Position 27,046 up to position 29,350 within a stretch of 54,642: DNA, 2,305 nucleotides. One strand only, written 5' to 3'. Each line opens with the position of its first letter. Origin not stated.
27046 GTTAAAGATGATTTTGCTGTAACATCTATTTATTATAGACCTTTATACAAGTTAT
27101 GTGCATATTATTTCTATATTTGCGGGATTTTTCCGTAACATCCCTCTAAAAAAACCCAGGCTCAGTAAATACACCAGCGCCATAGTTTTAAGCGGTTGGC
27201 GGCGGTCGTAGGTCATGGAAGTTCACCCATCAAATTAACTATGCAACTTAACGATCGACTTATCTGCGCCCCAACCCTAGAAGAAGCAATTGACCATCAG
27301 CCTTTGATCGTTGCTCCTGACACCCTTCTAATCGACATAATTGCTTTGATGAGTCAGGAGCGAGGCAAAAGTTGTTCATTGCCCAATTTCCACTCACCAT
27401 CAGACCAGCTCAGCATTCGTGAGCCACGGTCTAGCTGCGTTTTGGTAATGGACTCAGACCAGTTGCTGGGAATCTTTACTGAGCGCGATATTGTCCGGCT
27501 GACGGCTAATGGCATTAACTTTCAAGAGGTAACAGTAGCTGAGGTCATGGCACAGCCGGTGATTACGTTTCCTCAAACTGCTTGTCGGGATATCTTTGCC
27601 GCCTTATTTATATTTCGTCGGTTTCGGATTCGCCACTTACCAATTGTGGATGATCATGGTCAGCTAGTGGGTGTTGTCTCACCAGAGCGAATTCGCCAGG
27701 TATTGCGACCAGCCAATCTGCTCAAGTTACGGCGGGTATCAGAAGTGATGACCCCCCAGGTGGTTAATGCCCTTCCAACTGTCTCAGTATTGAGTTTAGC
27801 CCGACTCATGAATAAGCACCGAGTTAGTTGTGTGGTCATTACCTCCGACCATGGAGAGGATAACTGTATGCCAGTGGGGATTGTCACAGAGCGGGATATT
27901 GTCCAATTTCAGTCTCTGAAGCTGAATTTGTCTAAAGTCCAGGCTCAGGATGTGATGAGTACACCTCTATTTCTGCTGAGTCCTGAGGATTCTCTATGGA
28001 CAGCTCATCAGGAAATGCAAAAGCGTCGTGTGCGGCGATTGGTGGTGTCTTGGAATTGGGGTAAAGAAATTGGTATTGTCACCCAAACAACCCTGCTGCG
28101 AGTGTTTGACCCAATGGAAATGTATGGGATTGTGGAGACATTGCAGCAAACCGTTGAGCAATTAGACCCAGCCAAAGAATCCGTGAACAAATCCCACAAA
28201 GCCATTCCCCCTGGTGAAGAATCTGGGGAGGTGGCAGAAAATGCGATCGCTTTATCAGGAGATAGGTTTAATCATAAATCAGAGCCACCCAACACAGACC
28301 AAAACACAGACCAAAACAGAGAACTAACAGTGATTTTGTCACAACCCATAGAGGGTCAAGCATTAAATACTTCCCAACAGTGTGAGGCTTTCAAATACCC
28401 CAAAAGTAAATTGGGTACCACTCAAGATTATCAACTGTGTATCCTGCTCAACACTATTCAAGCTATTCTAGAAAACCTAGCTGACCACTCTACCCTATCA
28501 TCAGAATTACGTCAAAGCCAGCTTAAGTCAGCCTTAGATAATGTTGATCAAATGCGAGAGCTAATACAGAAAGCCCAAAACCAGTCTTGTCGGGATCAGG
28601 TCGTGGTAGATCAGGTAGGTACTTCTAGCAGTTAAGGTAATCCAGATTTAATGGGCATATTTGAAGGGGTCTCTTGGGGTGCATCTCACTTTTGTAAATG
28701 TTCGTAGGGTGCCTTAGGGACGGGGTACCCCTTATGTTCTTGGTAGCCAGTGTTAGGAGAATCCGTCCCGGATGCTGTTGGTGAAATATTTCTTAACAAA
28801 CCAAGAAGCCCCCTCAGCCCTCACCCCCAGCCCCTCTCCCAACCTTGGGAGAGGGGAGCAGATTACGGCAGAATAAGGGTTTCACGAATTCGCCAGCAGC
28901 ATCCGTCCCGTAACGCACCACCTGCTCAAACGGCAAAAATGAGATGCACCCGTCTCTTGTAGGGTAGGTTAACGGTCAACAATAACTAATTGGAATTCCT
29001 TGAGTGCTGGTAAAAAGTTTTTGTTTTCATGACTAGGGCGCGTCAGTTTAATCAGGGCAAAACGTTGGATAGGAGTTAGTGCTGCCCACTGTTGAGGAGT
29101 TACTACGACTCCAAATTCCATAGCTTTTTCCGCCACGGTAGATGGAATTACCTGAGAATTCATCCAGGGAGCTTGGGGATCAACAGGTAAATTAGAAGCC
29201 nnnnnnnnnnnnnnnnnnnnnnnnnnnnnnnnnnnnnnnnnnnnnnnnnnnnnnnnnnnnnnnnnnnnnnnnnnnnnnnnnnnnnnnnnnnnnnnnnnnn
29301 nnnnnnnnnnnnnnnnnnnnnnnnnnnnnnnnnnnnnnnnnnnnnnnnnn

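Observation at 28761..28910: MITE-like element caught inside another repeat, with a matching empty site elsewhere in the window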

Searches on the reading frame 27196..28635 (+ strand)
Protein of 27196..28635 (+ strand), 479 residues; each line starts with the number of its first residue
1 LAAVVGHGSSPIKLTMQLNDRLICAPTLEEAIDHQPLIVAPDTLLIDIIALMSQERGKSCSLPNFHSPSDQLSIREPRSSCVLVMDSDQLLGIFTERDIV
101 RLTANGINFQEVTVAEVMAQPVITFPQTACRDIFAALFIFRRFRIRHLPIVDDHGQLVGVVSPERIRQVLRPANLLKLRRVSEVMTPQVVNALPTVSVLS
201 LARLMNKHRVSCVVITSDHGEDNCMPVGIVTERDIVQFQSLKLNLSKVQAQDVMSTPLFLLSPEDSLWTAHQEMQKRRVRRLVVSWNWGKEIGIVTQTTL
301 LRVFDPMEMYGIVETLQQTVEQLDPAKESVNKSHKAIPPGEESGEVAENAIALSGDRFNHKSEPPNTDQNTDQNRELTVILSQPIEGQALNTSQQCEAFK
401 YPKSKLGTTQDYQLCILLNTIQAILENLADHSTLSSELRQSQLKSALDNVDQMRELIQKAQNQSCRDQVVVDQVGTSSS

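Call 19: search_protein_families(library=pfam, proteins=[window:27196-28635:+])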
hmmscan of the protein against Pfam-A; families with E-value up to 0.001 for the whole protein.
window:27196-28635:+ (479 aa): 1 family
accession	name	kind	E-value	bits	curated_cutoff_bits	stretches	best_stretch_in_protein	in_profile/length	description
PF00571.33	CBS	-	4.3e-38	129.8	24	4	181-238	1-54/57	CBS domain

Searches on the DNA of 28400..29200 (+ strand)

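Call 9: search_dna_similar(query=window:28761-28910:+, collection=plasmids, mode=distant, max_evalue=0.01, max_rows=40)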
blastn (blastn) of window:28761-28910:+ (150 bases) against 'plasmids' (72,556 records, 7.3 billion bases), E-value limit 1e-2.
Records with a match: 17; places in all: 57; records where one place covers at least 80% of the query: 0.
Best place of each record, by identity: 95-99% 1; 90-95% 3; 80-90% 12; 60-80% 1.
By first word of the organism name: Pseudanabaena 5; Leptolyngbya 2; Tolypothrix 2; Nostoc 2; Cupriavidus 1; Prevotella 1; Stanieria 1; Microchaete 1; Vitreoscilla 1; Sulfitobacter 1.
By predicted mobility (MOB-suite, as given by PLSDB): non-mobilizable 12; mobilizable 3; conjugative 2.
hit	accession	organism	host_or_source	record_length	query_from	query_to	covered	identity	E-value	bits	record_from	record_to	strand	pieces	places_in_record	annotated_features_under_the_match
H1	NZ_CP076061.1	Cupriavidus sp. EM10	Pure-cultured cell,sewage water sludge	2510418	52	113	41%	80.0%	8e-4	51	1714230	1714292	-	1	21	none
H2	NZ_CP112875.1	Pseudanabaena galeata CCNP1313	-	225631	56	104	33%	86.3%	5e-6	57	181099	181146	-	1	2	DNA methyltransferase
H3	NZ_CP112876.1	Pseudanabaena galeata CCNP1313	-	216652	58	104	31%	87.8%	5e-6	58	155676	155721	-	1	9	DUF559 domain-containing protein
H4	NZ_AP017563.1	Pseudanabaena sp. ABRG5-3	-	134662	53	100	32%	85.7%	8e-4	51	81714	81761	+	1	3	none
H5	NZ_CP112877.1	Pseudanabaena galeata CCNP1313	-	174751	58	101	29%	93.2%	1e-7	64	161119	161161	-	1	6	DNA methyltransferase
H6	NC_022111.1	Prevotella sp. oral taxon 299 str. F0039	Homo sapiens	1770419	48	98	34%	79.6%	9e-3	46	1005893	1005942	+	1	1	none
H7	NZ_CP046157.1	Leptolyngbya sp. BL0902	cell culture,open pond on an algae farm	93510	57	102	31%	87.0%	6e-5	55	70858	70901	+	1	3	none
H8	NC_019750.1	Stanieria cyanosphaera PCC 7437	-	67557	56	98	29%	88.4%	2e-5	56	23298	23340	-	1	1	hypothetical protein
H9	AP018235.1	Microchaete diplosiphon NIES-3275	-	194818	57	99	29%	88.4%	6e-5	55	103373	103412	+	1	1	none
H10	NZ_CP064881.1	Tolypothrix sp. PCC 7601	Fresh water sample,Fresh water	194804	57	99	29%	88.4%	6e-5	55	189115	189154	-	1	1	none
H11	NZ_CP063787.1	Tolypothrix sp. PCC 7712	Soil sample,soil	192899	57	99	29%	88.4%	6e-5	55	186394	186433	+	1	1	none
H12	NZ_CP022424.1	Vitreoscilla filiformis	cell culture,Mud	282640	58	99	28%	88.1%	8e-4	51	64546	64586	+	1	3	none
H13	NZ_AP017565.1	Pseudanabaena sp. ABRG5-3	-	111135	58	97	27%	90.0%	2e-4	52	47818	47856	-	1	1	none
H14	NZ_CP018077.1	Sulfitobacter alexandrii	Alexandrium minutum,cell culture,cell ...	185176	58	99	28%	85.7%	9e-3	47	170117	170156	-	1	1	none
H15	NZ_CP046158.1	Leptolyngbya sp. BL0902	cell culture,open pond on an algae farm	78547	58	99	28%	85.7%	9e-3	47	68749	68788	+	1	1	none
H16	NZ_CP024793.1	Nostoc flagelliforme CCNUN1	cell culture,desert soil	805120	10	38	19%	96.6%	3e-3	49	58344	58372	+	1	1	none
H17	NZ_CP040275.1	Nostoc sp. C052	Blasia pusilla,pure culture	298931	9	38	20%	93.3%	9e-3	46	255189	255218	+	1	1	none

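Call 10: get_annotated_region(hit=H16, flank=400)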
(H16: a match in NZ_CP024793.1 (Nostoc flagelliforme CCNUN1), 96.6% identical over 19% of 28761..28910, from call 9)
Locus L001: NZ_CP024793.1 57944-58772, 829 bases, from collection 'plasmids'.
description: Nostoc flagelliforme CCNUN1 plasmid pNFSY08, complete sequence
organism: Nostoc flagelliforme CCNUN1 (NCBI taxid 2038116)
taxonomy: Bacteria; Cyanobacteriota; Cyanophyceae; Nostocales; Nostocaceae; Nostoc; Nostoc flagelliforme; Nostoc flagelliforme CCNUN1
host: -; source: cell culture,desert soil; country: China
typing (MOB-suite, as given by PLSDB): conjugative; replicon rep_cluster_317; relaxase MOBP,MOBV,MOBV; mating-pair formation MPF_T
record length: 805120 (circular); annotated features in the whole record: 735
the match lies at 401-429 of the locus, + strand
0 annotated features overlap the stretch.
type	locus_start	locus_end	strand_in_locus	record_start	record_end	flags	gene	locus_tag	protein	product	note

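Call 11: get_annotated_region(hit=H17, flank=400)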
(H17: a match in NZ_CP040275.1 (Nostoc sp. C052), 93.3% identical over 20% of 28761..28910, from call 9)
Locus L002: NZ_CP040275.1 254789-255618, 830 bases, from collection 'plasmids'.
description: Nostoc sp. C052 plasmid pC052_C, complete sequence
organism: Nostoc sp. C052 (NCBI taxid 2576902)
taxonomy: Bacteria; Cyanobacteriota; Cyanophyceae; Nostocales; Nostocaceae; Nostoc; Nostoc sp. C052
host: -; source: Blasia pusilla,pure culture; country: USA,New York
typing (MOB-suite, as given by PLSDB): conjugative; relaxase MOBV; mating-pair formation MPF_T
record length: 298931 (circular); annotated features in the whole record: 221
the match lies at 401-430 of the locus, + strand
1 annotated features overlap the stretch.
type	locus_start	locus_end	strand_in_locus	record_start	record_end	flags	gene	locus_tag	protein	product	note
CDS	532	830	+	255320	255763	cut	-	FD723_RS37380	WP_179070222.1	transposase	-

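Call 62: search_rna_families(source=window, start=28400, end=29200, threshold=evalue, max_evalue=1)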
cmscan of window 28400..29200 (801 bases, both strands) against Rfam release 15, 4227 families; matches with E-value up to 1: 1.
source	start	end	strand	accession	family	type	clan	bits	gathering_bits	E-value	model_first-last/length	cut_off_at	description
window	28823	28864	+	RF00767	mir-150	Gene; miRNA;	-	17.9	55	0.96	1-82/82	no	mir-150 microRNA precursor family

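Call 74: get_annotated_region(hit=H5, flank=200)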
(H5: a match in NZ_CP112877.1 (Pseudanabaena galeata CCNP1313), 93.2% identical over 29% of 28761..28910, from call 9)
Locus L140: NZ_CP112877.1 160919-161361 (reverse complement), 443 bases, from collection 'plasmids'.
description: Pseudanabaena galeata CCNP1313 plasmid pPg_03, complete sequence
organism: Pseudanabaena galeata CCNP1313 (NCBI taxid 2602720)
taxonomy: Bacteria; Cyanobacteriota; Cyanophyceae; Pseudanabaenales; Pseudanabaenaceae; Pseudanabaena; Pseudanabaena galeata; Pseudanabaena galeata CCNP1313
host: -; source: -; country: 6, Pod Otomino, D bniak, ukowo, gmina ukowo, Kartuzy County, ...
typing (MOB-suite, as given by PLSDB): non-mobilizable
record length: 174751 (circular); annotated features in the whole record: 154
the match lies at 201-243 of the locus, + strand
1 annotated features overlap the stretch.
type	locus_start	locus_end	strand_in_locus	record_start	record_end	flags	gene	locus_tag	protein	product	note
CDS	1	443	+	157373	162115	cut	-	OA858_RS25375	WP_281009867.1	DNA methyltransferase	-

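Call 75: get_annotated_region(hit=H1, flank=200)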
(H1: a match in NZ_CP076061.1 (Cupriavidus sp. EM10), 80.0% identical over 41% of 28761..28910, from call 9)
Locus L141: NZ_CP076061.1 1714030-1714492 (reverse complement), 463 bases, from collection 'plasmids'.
description: Cupriavidus sp. EM10 plasmid p352-1, complete sequence
organism: Cupriavidus sp. EM10 (NCBI taxid 2839983)
taxonomy: Bacteria; Pseudomonadota; Betaproteobacteria; Burkholderiales; Burkholderiaceae; Cupriavidus; Cupriavidus sp. EM10
host: -; source: Pure-cultured cell,sewage water sludge; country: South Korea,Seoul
typing (MOB-suite, as given by PLSDB): non-mobilizable
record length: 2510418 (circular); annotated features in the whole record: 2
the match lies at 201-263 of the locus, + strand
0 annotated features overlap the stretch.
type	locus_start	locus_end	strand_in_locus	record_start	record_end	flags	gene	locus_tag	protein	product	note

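Call 76: get_annotated_region(hit=H9, flank=200)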
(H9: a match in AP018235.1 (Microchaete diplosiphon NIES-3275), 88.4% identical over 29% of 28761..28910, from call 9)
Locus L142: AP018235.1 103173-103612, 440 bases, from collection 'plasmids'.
description: Fremyella diplosiphon NIES-3275 plasmid plasmid02 DNA, complete genome
organism: Microchaete diplosiphon NIES-3275 (NCBI taxid 1973485)
taxonomy: Bacteria; Cyanobacteriota; Cyanophyceae; Nostocales; Rivulariaceae; Microchaete; Microchaete diplosiphon; Microchaete diplosiphon NIES-3275
host: -; source: -; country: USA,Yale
typing (MOB-suite, as given by PLSDB): mobilizable; replicon rep_cluster_1657; relaxase MOBV
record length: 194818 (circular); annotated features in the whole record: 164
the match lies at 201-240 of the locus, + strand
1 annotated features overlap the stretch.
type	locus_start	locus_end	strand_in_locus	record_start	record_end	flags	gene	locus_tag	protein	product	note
CDS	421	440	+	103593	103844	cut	-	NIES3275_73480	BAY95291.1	hypothetical protein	-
